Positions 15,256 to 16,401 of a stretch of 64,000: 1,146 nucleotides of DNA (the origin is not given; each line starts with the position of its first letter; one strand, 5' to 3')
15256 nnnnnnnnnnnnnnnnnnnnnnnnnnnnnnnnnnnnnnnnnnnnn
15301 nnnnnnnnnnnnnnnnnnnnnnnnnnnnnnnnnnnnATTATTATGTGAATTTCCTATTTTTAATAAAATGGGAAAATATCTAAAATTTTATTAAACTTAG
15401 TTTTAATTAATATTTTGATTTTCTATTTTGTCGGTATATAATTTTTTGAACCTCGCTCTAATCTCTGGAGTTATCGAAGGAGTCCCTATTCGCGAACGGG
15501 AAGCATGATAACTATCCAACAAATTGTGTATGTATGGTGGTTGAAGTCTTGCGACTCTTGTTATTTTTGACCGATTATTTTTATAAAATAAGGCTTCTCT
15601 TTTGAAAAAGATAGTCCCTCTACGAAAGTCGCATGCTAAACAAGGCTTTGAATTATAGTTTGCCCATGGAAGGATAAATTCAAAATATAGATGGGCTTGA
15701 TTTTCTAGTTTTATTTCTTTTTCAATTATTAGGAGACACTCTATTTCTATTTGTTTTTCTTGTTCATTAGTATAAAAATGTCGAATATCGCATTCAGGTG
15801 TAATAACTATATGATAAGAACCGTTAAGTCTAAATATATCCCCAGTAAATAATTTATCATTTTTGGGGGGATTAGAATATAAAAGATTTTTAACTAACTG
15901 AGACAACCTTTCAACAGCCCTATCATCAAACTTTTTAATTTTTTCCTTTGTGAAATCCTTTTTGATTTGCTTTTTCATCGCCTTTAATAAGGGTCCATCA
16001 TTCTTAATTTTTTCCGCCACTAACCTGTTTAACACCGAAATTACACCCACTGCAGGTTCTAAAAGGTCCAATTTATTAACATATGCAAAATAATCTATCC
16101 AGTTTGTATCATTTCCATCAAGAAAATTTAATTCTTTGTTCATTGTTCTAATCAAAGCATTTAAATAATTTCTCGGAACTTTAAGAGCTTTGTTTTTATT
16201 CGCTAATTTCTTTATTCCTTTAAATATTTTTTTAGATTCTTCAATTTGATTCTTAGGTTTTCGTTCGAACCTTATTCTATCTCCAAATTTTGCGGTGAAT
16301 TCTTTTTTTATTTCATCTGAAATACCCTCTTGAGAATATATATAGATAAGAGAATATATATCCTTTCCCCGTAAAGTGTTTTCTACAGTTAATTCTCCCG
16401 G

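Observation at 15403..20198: Methyltransferase + double-GHKL ATPase/kinase + receiver-domain effector: candidate phosphorelay-gated restriction-like defence system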

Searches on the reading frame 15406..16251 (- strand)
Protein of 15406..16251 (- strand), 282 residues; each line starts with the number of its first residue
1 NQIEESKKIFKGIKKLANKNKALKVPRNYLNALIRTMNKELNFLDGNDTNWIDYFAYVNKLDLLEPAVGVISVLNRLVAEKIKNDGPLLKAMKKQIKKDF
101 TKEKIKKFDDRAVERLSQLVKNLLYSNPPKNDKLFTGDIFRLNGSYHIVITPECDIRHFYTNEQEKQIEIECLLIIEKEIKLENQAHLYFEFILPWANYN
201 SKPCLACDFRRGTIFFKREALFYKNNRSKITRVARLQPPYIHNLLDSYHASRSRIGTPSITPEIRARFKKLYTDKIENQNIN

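Call 43: predict_structure(alignment_id=A3)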
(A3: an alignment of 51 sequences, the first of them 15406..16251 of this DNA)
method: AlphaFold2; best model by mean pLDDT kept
length: 282 residues; sequences in the alignment: 51
mean_pLDDT: 79.5   pTM: 0.65
mean pLDDT of the five models: 79.5, 78.3, 77.5, 76.5, 76.0
residues with pLDDT >= 90: 66; 70-90: 145; 50-70: 65; < 50: 6
segments of 3 or more residues with pLDDT < 50: 256-260
pLDDT, mean of each block of 10 residues (from residue 1): 86 87 85 92 94 93 87 90 91 88 83 84 89 89 87 68 61 59 61 73 72 76 66 91 86 55 71 66 49
secondary structure, 60 per line:
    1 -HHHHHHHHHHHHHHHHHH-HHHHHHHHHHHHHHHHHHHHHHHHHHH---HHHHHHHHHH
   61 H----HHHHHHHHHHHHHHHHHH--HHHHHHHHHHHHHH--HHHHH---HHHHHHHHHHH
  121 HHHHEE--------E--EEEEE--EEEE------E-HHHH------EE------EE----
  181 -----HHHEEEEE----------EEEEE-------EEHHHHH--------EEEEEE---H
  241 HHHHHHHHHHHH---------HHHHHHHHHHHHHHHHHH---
elements in order: H2-19 H21-47 H51-61 H66-83 H86-99 H102-106 H110-124 E138-142 E145-148 H157-160 E189-193 E204-208 H218-222 E231-236 H240-252 H262-279

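Call 46: fold_search(model_id=the predicted structure, library=pdb)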
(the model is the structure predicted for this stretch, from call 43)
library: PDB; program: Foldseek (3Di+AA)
matches with E <= 10: 85; with E <= 0.001: 0
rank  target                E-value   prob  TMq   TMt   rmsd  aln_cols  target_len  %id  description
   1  7d2n_D                1.2e-01  0.87  0.23  0.56   7.1       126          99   12  Crystal structure of MazE-MazF (Form-III) from Deinococcus radiodurans (released 2021-02-10)
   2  3nfc_F                1.4e-01  0.92  0.25  0.62   4.3       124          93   14  Crystal structure of E.coli MazF Toxin (released 2011-06-15)
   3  5co7_A                1.5e-01  0.95  0.27  0.61   4.1       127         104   12  E. coli MazF form III (released 2016-04-06)
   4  7d2n_C                1.5e-01  0.84  0.24  0.56   6.9       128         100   12  Crystal structure of MazE-MazF (Form-III) from Deinococcus radiodurans (released 2021-02-10)
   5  3nfc_B                2.0e-01  0.84  0.24  0.59   5.0       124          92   13  Crystal structure of E.coli MazF Toxin (released 2011-06-15)
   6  4me7_D                2.1e-01  0.94  0.28  0.66   4.2       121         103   11  Crystal structure of Bacillus subtilis toxin MazF in complex with cognate antitoxin MazE (released 2013-10-23)
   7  7ewj_A                2.3e-01  0.75  0.25  0.56   5.8       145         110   10  Toxin-antitoxin complex from Staphylococcus aureus (released 2022-02-16)
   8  7ewj_G                2.8e-01  0.77  0.27  0.58   5.1       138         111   12  Toxin-antitoxin complex from Staphylococcus aureus (released 2022-02-16)
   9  5ckh_B                2.8e-01  0.69  0.25  0.52   5.1       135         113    9  E. coli MazF E24A form IIb (released 2016-04-06)
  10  5cr2_A                2.9e-01  0.84  0.27  0.59   4.3       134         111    9  E. coli MazF in complex with single strand DNA substrate analog (released 2016-04-06)
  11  7bye_C                3.5e-01  0.87  0.27  0.64   4.0       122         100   10  Toxin-antitoxin complex from klebsiella pneumoniae (released 2021-04-28)
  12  7bye_E                3.7e-01  0.44  0.21  0.48   7.6       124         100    9  Toxin-antitoxin complex from klebsiella pneumoniae (released 2021-04-28)
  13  7ewi_A                4.6e-01  0.69  0.29  0.61   4.6       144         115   11  Toxin protein from Staphylococcus aureus (released 2022-02-16)
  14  4mzt_A                5.8e-01  0.66  0.27  0.59   4.9       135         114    8  MazF from S. aureus crystal form II, C2221, 2.3 A (released 2014-05-21)
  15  7bye_F                6.5e-01  0.75  0.26  0.63   4.5       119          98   12  Toxin-antitoxin complex from klebsiella pneumoniae (released 2021-04-28)
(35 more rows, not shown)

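Call 70: fold_search(model_id=the predicted structure, library=viral)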
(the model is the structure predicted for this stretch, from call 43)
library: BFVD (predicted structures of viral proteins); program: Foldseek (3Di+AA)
matches with E <= 10: 235; with E <= 0.001: 0
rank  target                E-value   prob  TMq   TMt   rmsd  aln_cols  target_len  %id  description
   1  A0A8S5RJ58            1.1e-01  0.33  0.20  0.30  19.4       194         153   11  Uncharacterized protein [virus sp. ctML55]
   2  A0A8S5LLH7            2.6e-01  0.18  0.17  0.09  20.1       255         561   12  Uncharacterized protein [Siphoviridae sp. ctKcB20]
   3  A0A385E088            5.4e-01  0.18  0.17  0.33   8.0       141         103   13  UBE2O-like SH3-B domain-containing protein [Gordonia phage Schmidt]
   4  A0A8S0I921            5.7e-01  0.10  0.09  0.30   9.7        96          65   16  (no name in the UniProt tables at hand)
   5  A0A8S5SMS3            6.8e-01  0.03  0.09  0.06  50.3       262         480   15  Uncharacterized protein [Podoviridae sp. ctIKM86]
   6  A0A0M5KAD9            7.2e-01  0.05  0.11  0.07  24.4       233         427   16  (no name in the UniProt tables at hand)
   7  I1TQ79                7.6e-01  0.35  0.21  0.14   7.9       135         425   10  (no name in the UniProt tables at hand)
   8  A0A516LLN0            7.6e-01  0.25  0.20  0.17  12.6       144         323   10  (no name in the UniProt tables at hand)
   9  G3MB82                8.5e-01  0.13  0.10  0.21   5.0        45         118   33  Gp12 [Bacillus phage G]
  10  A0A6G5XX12            8.5e-01  0.07  0.16  0.24  13.9       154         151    9  (no name in the UniProt tables at hand)
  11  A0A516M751            9.0e-01  0.18  0.16  0.36  16.2       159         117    9  (no name in the UniProt tables at hand)
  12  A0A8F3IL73            9.0e-01  0.04  0.10  0.13  15.1       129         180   11  Uncharacterized protein [Arthrobacter phage SilentRX]
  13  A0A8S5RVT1            9.0e-01  0.03  0.09  0.10  29.4       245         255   13  Uncharacterized protein [Siphoviridae sp. ctHip2]
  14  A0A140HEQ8            9.6e-01  0.03  0.11  0.07  19.6       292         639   11  (no name in the UniProt tables at hand)
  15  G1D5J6                1.1e+00  0.10  0.12  0.26  20.2       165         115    8  Uncharacterized protein [Mycobacterium phage Rey]
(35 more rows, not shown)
